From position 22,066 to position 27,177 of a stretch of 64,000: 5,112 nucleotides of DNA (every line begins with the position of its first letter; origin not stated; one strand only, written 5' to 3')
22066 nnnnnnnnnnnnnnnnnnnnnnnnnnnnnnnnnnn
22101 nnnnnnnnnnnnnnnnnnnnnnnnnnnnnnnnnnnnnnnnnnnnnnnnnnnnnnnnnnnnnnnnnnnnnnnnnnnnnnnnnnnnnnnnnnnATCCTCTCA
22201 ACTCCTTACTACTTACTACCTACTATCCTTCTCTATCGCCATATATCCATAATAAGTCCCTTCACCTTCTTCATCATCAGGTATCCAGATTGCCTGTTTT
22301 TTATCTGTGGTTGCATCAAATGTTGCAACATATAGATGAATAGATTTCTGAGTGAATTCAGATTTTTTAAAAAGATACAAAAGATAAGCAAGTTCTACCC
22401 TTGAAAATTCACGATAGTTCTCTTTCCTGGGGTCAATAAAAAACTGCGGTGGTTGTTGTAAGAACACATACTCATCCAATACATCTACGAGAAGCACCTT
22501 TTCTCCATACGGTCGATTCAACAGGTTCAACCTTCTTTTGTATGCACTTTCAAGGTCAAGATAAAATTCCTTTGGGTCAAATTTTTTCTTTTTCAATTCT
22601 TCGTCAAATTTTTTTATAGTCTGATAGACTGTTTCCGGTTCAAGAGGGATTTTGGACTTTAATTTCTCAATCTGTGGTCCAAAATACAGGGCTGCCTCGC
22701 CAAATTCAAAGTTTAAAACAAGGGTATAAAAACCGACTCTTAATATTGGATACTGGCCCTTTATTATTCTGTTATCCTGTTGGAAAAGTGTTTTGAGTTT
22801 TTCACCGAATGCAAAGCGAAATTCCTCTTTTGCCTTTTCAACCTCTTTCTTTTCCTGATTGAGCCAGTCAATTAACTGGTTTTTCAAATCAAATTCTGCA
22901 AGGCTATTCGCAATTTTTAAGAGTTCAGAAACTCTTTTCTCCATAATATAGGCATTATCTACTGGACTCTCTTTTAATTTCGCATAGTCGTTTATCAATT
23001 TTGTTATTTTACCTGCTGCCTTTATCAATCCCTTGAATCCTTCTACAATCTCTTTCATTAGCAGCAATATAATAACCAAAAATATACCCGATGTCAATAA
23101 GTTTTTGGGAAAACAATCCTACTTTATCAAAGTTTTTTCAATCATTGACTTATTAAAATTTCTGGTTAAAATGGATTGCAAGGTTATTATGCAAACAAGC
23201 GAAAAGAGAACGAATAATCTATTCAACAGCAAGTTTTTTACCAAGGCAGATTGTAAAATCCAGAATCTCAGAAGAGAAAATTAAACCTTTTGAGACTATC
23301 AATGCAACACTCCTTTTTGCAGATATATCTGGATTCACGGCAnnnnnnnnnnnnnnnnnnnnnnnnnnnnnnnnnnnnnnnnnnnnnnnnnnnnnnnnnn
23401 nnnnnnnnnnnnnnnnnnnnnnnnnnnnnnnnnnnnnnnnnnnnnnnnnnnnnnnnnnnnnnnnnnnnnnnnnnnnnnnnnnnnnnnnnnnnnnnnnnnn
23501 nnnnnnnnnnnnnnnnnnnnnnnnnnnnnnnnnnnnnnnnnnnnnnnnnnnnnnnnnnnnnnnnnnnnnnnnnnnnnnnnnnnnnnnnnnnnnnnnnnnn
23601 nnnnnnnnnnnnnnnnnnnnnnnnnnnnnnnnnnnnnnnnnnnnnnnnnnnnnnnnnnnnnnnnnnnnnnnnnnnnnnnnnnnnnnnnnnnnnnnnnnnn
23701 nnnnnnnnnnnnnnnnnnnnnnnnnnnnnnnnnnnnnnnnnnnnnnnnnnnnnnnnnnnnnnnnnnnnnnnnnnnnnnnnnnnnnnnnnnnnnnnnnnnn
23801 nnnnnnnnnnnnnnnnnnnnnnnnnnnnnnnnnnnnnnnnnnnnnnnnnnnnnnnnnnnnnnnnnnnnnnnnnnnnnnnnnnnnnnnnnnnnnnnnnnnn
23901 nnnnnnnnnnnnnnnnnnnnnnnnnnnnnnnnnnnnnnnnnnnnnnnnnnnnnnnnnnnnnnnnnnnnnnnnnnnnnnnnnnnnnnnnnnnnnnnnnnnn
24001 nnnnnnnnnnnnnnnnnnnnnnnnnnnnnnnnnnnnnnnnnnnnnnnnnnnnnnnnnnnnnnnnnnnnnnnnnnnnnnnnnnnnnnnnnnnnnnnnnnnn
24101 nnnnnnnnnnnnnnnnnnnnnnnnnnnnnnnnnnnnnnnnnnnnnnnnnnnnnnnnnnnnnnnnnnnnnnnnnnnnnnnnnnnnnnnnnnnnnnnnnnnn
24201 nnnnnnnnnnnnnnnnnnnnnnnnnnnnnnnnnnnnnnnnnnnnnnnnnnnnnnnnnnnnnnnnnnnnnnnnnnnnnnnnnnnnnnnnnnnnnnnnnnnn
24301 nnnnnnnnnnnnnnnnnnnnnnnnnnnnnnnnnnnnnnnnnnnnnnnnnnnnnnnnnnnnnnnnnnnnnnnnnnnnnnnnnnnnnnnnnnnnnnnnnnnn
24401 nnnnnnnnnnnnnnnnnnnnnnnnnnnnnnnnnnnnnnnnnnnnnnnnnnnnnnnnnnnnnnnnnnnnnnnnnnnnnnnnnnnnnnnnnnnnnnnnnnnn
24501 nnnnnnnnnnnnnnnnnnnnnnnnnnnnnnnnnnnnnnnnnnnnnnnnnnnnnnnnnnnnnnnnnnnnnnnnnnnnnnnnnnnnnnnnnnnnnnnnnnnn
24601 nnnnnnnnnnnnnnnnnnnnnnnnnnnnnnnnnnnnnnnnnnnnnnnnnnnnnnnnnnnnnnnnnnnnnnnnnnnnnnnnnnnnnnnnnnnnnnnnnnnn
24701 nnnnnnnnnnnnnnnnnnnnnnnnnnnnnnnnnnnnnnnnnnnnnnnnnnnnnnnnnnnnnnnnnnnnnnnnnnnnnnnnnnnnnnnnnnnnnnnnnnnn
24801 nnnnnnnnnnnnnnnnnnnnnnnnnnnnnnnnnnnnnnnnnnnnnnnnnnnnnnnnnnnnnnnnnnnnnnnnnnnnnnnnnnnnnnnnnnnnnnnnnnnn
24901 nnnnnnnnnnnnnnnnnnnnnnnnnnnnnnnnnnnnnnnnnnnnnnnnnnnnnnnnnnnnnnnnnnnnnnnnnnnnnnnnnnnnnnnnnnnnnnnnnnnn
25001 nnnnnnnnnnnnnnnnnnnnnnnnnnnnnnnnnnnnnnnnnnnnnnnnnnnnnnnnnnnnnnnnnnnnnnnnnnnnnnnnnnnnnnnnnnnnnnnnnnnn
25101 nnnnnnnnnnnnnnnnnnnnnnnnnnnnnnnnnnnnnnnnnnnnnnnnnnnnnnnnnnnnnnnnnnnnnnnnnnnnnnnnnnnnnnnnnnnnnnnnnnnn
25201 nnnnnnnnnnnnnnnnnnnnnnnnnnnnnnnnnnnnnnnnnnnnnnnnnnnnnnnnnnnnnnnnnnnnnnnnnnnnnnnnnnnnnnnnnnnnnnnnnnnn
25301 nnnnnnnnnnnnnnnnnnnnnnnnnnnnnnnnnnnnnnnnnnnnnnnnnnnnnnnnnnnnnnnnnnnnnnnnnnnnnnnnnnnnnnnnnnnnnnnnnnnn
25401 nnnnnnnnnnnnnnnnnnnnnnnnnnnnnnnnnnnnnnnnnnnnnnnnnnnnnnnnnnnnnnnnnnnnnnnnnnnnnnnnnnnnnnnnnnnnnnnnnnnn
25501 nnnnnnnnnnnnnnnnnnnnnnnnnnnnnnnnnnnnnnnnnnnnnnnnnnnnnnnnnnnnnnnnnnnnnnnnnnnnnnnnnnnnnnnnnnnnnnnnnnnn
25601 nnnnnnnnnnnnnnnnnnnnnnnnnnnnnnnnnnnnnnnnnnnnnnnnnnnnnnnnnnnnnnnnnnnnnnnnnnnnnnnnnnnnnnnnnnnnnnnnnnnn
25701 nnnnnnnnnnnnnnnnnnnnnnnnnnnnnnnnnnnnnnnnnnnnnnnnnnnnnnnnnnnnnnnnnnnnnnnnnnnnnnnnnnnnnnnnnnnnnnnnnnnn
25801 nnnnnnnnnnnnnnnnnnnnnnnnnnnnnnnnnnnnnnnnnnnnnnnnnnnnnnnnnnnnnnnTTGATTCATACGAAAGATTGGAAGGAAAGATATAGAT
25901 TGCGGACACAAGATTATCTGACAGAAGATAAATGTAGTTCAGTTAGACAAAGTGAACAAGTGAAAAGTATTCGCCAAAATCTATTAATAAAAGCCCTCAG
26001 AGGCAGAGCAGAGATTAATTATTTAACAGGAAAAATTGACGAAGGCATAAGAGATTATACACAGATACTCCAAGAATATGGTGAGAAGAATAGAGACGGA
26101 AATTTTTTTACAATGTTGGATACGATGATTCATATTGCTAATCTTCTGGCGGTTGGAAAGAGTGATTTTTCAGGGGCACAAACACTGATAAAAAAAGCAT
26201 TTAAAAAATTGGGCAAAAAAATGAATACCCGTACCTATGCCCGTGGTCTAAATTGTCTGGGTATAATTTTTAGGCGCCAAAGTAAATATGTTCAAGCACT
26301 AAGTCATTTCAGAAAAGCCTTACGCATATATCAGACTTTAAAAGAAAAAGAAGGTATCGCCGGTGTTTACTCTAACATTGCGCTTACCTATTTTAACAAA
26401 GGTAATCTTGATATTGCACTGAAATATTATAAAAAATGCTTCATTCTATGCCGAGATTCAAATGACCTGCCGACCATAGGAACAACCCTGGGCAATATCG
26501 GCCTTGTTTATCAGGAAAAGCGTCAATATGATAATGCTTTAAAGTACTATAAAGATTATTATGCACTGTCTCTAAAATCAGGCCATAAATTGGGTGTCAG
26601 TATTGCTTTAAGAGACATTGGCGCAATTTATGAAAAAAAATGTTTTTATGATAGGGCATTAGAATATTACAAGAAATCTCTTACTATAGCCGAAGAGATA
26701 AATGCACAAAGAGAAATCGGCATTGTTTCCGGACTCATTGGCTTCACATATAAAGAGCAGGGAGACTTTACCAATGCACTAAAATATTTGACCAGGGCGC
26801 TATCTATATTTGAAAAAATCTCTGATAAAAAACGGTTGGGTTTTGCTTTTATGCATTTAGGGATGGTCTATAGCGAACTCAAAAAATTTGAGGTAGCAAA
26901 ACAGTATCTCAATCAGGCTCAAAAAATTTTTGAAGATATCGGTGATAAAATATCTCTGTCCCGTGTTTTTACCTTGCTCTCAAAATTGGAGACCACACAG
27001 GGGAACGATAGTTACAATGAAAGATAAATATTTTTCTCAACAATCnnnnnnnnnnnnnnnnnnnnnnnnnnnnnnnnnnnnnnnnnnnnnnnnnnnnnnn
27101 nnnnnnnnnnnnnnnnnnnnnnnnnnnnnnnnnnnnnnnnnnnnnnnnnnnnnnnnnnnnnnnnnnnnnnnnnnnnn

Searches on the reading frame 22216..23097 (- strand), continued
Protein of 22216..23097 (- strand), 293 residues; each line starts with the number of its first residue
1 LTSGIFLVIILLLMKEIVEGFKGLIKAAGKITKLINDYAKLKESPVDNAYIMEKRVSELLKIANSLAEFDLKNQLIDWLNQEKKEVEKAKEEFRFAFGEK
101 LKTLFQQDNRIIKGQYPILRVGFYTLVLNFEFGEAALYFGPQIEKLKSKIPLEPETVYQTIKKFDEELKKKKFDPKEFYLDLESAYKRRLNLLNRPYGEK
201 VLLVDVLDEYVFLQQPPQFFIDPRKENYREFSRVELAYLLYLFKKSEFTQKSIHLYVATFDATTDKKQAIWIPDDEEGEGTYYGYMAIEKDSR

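Call 93: search_protein_families(library=pfam, proteins=[L160:13029-14045:+, L160:14066-14788:+, L160:1328-2158:-, L158:12991-16725:-, L158:4131-5939:-, L158:1491-2870:+, L132:13630-15030:+, L132:19-2268:+, L132:3026-4300:-, L132:4988-6007:+], max_evalue=0.001)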
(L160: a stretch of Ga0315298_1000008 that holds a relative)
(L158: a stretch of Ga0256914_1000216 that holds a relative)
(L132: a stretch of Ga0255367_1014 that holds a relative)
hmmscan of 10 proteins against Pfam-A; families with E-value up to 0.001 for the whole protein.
L160:13029-14045:+ (338 aa): 0 families

L160:14066-14788:+ (240 aa): 0 families

L160:1328-2158:- (276 aa): 1 family
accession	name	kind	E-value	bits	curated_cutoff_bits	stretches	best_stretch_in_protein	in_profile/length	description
PF08849.17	BrxA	-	6.6e-21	75.3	23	1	21-205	2-178/184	BrxA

L158:12991-16725:- (1244 aa): 0 families

L158:4131-5939:- (602 aa): 2 families
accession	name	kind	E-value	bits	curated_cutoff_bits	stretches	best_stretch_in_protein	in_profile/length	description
PF01314.23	AFOR_C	-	1.5e-76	258.5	27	1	249-584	6-346/385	Aldehyde ferredoxin oxidoreductase, domains 2 & 3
PF02730.20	AFOR_N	-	2.1e-58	197.8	29.8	1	21-227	2-197/199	Aldehyde ferredoxin oxidoreductase, N-terminal domain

L158:1491-2870:+ (459 aa): 8 families
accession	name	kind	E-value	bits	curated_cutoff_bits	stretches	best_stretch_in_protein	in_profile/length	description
PF01134.28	GIDA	-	2.2e-103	346.8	22.1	1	22-389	1-390/391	Glucose inhibited division protein A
PF01266.30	DAO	-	1.9e-07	31.4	27.9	1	22-73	1-50/353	FAD dependent oxidoreductase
PF13450.12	NAD_binding_8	-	6.6e-07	30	21.9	1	25-53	1-29/68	NAD(P)-binding Rossmann-like domain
PF12831.13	FAD_oxidored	-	2.7e-06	27.4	27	1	22-53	1-32/416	FAD dependent oxidoreductase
PF00890.30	FAD_binding_2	-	3e-06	27.1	20.4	1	22-51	1-30/414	FAD binding domain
PF07992.20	Pyr_redox_2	-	1.3e-05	25.2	26.1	1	22-54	2-31/291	Pyridine nucleotide-disulphide oxidoreductase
PF03486.20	HI0933_like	-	3e-05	24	50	0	22-51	2-31/244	HI0933-like protein Rossmann domain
PF01262.27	AlaDh_PNT_C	-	5e-05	23.3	23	1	21-57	29-65/214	Alanine dehydrogenase/PNT, C-terminal domain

L132:13630-15030:+ (466 aa): 6 families
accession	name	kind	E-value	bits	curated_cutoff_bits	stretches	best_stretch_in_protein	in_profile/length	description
PF13447.11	Multi-haem_cyto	-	1.8e-41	142.7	21.9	2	60-258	2-210/269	Seven times multi-haem cytochrome CxxCH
PF14522.11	Cytochrome_C7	-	1.6e-09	37.9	24.8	0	35-67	14-48/67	Cytochrome c7 and related cytochrome c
PF13435.11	Cytochrome_C554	-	5e-08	34.2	20.8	1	87-160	1-84/84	Cytochrome c554 and c-prime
PF09699.15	Paired_CXXCH_1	-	9.4e-08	32.1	20.6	0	154-182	7-39/41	Doubled CXXCH motif (Paired_CXXCH_1)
PF14537.11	Cytochrom_c3_2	-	5.6e-06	27.2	25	0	60-140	6-69/79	Cytochrome c3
PF22678.1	Cytochrom_c_NrfB-like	-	0.00027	21.8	27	0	88-163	1-69/89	Cytochrome c-type protein NrfB-like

L132:19-2268:+ (749 aa): 3 families
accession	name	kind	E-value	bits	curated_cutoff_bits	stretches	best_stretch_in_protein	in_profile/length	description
PF13205.12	Big_5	-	4.8e-35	120.9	23.6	2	559-653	1-105/105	Bacterial Ig-like domain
PF07081.18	DUF1349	-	4.1e-11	43.3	32.4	1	407-513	39-147/179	Protein of unknown function (DUF1349)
PF17851.8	GH43_C2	-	1.1e-10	42.1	22.7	1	352-528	1-178/203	Beta xylosidase C-terminal Concanavalin A-like domain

L132:3026-4300:- (424 aa): 2 families
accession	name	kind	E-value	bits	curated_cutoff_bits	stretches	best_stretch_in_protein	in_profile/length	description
PF13173.12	AAA_14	-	6.8e-39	133.3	27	1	33-168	2-129/129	AAA domain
PF13635.12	DUF4143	-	3.4e-26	92.3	28.1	1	226-373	2-159/160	Domain of unknown function (DUF4143)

L132:4988-6007:+ (339 aa): 5 families
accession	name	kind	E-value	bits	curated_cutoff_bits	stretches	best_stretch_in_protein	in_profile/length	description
PF13173.12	AAA_14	-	1.6e-33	115.9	27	1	47-182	2-129/129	AAA domain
PF25199.1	nSTAND_NTPase5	-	4e-08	33.6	34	1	29-149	20-131/145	Novel STAND NTPase 5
PF13635.12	DUF4143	-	1e-06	29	28.1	1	245-311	2-68/160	Domain of unknown function (DUF4143)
PF01637.24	ATPase_2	-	1.9e-05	25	33.2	0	43-84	16-55/225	ATPase domain predominantly from Archaea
PF13401.12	AAA_22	-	0.00033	21.4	27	0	47-151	5-123/130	AAA domain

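Call 94: search_protein_families(library=pfam, proteins=[L124:5859-7181:-, L124:4110-5657:+, L124:15053-16360:-, L162:1786-5139:-, L162:1-1822:-, L162:13721-14635:+, L162:15306-16735:+, L143:2835-6032:-, L143:5999-7273:-, L107:8537-9619:-], max_evalue=0.001)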
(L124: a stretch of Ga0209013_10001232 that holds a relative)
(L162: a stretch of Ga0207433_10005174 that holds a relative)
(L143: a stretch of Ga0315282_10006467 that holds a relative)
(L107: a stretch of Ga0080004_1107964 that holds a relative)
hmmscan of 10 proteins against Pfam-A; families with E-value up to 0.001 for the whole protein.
L124:5859-7181:- (440 aa): 3 families
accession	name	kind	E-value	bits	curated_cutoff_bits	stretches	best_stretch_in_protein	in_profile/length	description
PF13570.13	Beta-prop_ACSF4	-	6.2e-42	144.6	133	2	40-248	72-264/329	Beta-alanine-activating enzyme, beta-propeller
PF13360.13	PQQ_2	-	3.7e-40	138.5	27.6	4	258-380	3-132/233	Outer membrane protein assembly factor BamB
PF00404.24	Dockerin_1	-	5e-06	27.1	22.9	1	387-436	1-54/57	Dockerin type I domain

L124:4110-5657:+ (515 aa): 6 families
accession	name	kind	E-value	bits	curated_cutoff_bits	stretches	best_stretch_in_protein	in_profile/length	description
PF01637.24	ATPase_2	-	1.6e-32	113.6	33.2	1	55-254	1-224/225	ATPase domain predominantly from Archaea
PF03008.20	DUF234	-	2.9e-32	111.5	22.5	1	364-460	1-97/100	Archaea bacterial proteins of unknown function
PF13173.12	AAA_14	-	3.7e-08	33.9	27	1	75-225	3-127/129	AAA domain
PF13401.12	AAA_22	-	1.3e-07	32.4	27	1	73-192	4-123/130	AAA domain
PF13191.12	AAA_16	-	0.00051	21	32.6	0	55-125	2-73/167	AAA ATPase domain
PF13635.12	DUF4143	-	0.00067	19.9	28.1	0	297-452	22-159/160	Domain of unknown function (DUF4143)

L124:15053-16360:- (435 aa): 6 families
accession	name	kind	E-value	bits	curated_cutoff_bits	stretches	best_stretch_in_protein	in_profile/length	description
PF01071.24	GARS_A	-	5.2e-55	186.7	27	1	104-296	2-194/194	Phosphoribosylglycinamide synthetase, ATP-grasp (A) domain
PF02844.21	GARS_N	-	1e-25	90.8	29.5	1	1-102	1-100/100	Phosphoribosylglycinamide synthetase, N domain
PF02843.22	GARS_C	-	1.3e-17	64.3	34.8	1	331-418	1-91/92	Phosphoribosylglycinamide synthetase, C domain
PF11379.13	DUF3182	-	8.1e-09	35.3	26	1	103-268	98-255/354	Protein of unknown function (DUF3182)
PF13535.11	ATP-grasp_4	-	8.5e-05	22.7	27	0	170-213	43-86/160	ATP-grasp domain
PF02655.19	ATP-grasp_3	-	0.00015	22.4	23.2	1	141-292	31-158/160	ATP-grasp domain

L162:1786-5139:- (1117 aa): 6 families
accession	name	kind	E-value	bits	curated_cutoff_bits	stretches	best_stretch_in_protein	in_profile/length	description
PF00271.37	Helicase_C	-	1.8e-25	89.7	23.5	1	465-576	2-110/110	Helicase conserved C-terminal domain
PF13020.12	NOV_C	-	8.8e-24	83.8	22.1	1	997-1084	2-91/91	Protein NO VEIN, C-terminal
PF00176.29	SNF2-rel_dom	-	1.9e-20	73.6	24.9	1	105-361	2-270/290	SNF2-related domain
PF04851.21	ResIII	-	3.2e-15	56.8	22.5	1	99-267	2-164/164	Type III restriction enzyme, res subunit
PF00270.35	DEAD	-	1.2e-07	32.1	26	1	105-268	4-162/167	DEAD/DEAH box helicase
PF09848.15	SLFN-g3_helicase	-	0.00068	19.4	24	0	126-250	9-110/354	Schlafen group 3, DNA/RNA helicase domain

L162:1-1822:- (607 aa): 3 families
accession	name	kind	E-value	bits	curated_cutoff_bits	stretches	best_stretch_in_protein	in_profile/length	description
PF06634.17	DUF1156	-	2.3e-23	82.6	24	1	23-78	2-58/73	Protein of unknown function (DUF1156)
PF01170.24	UPF0020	-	1.8e-05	24.9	22.3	0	115-138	31-54/197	RMKL-like, methyltransferase domain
PF03602.21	Cons_hypoth95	-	0.00011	22.4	24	0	517-567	77-130/182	Conserved hypothetical protein 95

L162:13721-14635:+ (304 aa): 0 families

L162:15306-16735:+ (476 aa): 1 family
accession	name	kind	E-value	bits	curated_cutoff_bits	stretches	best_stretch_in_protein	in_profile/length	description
PF10134.15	RPA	-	2.6e-08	34.2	27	1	42-235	4-179/228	Replication initiator protein A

L143:2835-6032:- (1065 aa): 2 families
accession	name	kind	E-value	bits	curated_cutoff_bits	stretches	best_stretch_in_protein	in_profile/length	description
PF13514.12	AAA_27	-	4e-21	76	22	1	11-212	1-200/206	AAA domain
PF13476.12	AAA_23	-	1.1e-15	59.3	27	1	16-307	2-200/201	AAA domain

L143:5999-7273:- (424 aa): 2 families
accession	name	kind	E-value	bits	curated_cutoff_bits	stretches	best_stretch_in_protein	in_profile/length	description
PF00149.33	Metallophos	-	5.7e-16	60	21.5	1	5-205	2-190/191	Calcineurin-like phosphoesterase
PF12850.12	Metallophos_2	-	6.4e-05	23.4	27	1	44-235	20-146/154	Calcineurin-like phosphoesterase superfamily domain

L107:8537-9619:- (360 aa): 5 families
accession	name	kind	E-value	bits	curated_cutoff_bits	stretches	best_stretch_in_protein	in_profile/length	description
PF01637.24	ATPase_2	-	9.5e-12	45.6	33.2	1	18-250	2-218/225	ATPase domain predominantly from Archaea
PF21100.3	MCM_C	-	6.4e-09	36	27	1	292-346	4-57/64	MCM protein C-terminal winged helix-turn-helix domain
PF13173.12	AAA_14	-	8e-09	36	27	0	137-194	51-105/129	AAA domain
PF13401.12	AAA_22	-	2.2e-05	25.2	27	1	33-159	5-97/130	AAA domain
PF13191.12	AAA_16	-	0.00022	22.2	32.6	1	21-158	6-144/167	AAA ATPase domain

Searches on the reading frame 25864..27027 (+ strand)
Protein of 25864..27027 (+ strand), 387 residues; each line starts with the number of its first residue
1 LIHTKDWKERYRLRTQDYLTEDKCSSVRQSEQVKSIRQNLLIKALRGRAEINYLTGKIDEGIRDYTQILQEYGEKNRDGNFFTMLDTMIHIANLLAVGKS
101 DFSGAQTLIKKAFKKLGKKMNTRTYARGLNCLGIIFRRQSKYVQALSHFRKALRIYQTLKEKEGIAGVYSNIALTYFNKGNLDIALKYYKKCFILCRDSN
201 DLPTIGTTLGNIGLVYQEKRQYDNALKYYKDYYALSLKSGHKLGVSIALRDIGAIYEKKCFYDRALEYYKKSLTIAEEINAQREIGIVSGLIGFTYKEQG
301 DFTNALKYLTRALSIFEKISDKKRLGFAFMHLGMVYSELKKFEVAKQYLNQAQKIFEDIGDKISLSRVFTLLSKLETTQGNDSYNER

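Call 3: search_protein_families(library=pfam, proteins=[window:25864-27027:+], max_evalue=0.01)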
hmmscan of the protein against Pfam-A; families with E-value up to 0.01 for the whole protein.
window:25864-27027:+ (387 aa): 22 families
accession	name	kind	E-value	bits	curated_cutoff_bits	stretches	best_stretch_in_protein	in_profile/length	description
PF13424.12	TPR_12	-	4.7e-56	187.3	30.1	5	165-236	2-75/77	Tetratricopeptide repeat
PF00515.34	TPR_1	-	2.7e-33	112.9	27.8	4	126-157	1-32/34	Tetratricopeptide repeat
PF07719.23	TPR_2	-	5.7e-32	107.6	27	4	126-157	1-32/34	Tetratricopeptide repeat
PF13374.12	TPR_10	-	4e-24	84.3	27.5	2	166-197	2-33/42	Tetratricopeptide repeat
PF13181.12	TPR_8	-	8.8e-21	72.7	25.7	3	329-356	4-31/34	Tetratricopeptide repeat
PF13176.12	TPR_7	-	3e-16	58.5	27.9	0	208-236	1-29/36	Tetratricopeptide repeat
PF17874.7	TPR_MalT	-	1.1e-11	45.1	45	2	169-314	43-189/336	MalT-like TPR region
PF24885.1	TPR_NPHP3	-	1.1e-10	41.7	100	0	89-163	145-220/239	Nephrocystin-3 TPR domain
PF13428.12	TPR_14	-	1.7e-10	40.9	23.5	0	295-316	10-31/44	Tetratricopeptide repeat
PF13174.12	TPR_6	-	8.3e-10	39.1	26.3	0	328-356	2-30/33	Tetratricopeptide repeat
PF10602.15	RPN7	-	1.3e-08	35.1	29.6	1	296-367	46-114/174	26S proteasome subunit RPN7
PF13432.12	TPR_16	-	1.7e-08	35.2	32.7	0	96-157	7-62/65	Tetratricopeptide repeat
PF09986.15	DUF2225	-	4.8e-07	30.2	21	0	242-324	73-156/214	Uncharacterized protein conserved in bacteria (DUF2225)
PF14938.12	SNAP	-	8.9e-07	29.1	25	1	135-271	44-180/282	Soluble NSF attachment protein, SNAP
PF21325.3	SHPRH_helical-1st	-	2.6e-05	24.8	27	0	38-80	20-62/95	E3 ubiquitin-protein ligase SHPRH, first helical domain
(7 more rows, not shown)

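Call 4: search_protein_families(library=padloc, proteins=[window:25864-27027:+], max_evalue=0.01)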
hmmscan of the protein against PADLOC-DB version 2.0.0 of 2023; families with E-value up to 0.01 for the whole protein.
window:25864-27027:+ (387 aa): 3 families
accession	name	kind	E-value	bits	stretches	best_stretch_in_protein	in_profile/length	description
PDLC01169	TPR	-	1.2e-20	72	3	209-293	112-196/252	TPR repeats containing protein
PDLC01171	TPR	-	6.4e-06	23.4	0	208-322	181-283/504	TPR repeats containing protein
PDLC05012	PDC-S39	-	0.0023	14.7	0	119-183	212-276/615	-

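Call 5: search_protein_families(library=ncbifam, proteins=[window:25864-27027:+], max_evalue=0.01)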
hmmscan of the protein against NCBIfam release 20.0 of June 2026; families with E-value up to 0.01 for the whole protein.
window:25864-27027:+ (387 aa): 18 families
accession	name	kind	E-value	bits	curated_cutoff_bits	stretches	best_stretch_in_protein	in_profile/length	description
NF053520.1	HK_Porph_FimS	equivalog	6e-36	123.9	600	2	208-362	126-280/618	sensor histidine kinase FimS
NF041717.1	HaaA_phane_TPR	equivalog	1.3e-16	60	1125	2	206-381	592-767/882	cyclophane-containing RiPP biosynthesis TPR protein HaaT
NF002725.1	PRK02603.1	equivalog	4.5e-13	49.6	143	2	136-219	45-119/173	photosystem I assembly protein Ycf3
NF053617.1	SARPRegAfsRStmc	equivalog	1.3e-11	43.2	1430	2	193-375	763-945/986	SARP-family global regulator AfsR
NF053779.1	BT3442_fam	equivalog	1.1e-09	37.6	940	2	253-362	109-218/563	BT3442 family protein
NF052312.1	T9SS_PorW_SprE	equivalog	3.7e-09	35.8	250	2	292-354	296-356/716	type IX secretion system periplasmic lipoprotein PorW/SprE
NF033762.1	social_mot_Tgl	equivalog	2.1e-07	30.6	225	1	203-351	97-229/252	social motility TPR repeat lipoprotein Tgl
TIGR02521.1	type_IV_pilW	equivalog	2.2e-07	30.6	154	1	133-249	106-212/234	type IV pilus biogenesis/stability protein PilW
NF040959.1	MamA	equivalog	3.7e-07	29.8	200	0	252-314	145-201/204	magnetosome protein MamA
NF058541.1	SusR_regulator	equivalog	1.3e-06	27.9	480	1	218-357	141-272/515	SusR family glycan utilization regulator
TIGR02917.1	PEP_TPR_lipo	equivalog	2e-06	26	312.2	0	114-192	455-525/899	XrtA/PEP-CTERM system TPR-repeat protein PrsT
TIGR02795.1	tol_pal_ybgF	equivalog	3.5e-06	27.6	90.1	0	292-354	45-104/119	tol-pal system protein YbgF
TIGR00540.1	TPR_hemY_coli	hypoth_equivalog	4.9e-06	25.6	142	0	105-170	308-363/385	heme biosynthesis-associated TPR protein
NF008753.0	PRK11788.1-1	equivalog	6.4e-06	25.5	395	0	111-227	128-235/389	lipopolysaccharide assembly protein LapB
NF040586.1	FxSxx_TPR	equivalog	7e-05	21.5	300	0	48-234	391-584/830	FxSxx-COOH system tetratricopeptide repeat protein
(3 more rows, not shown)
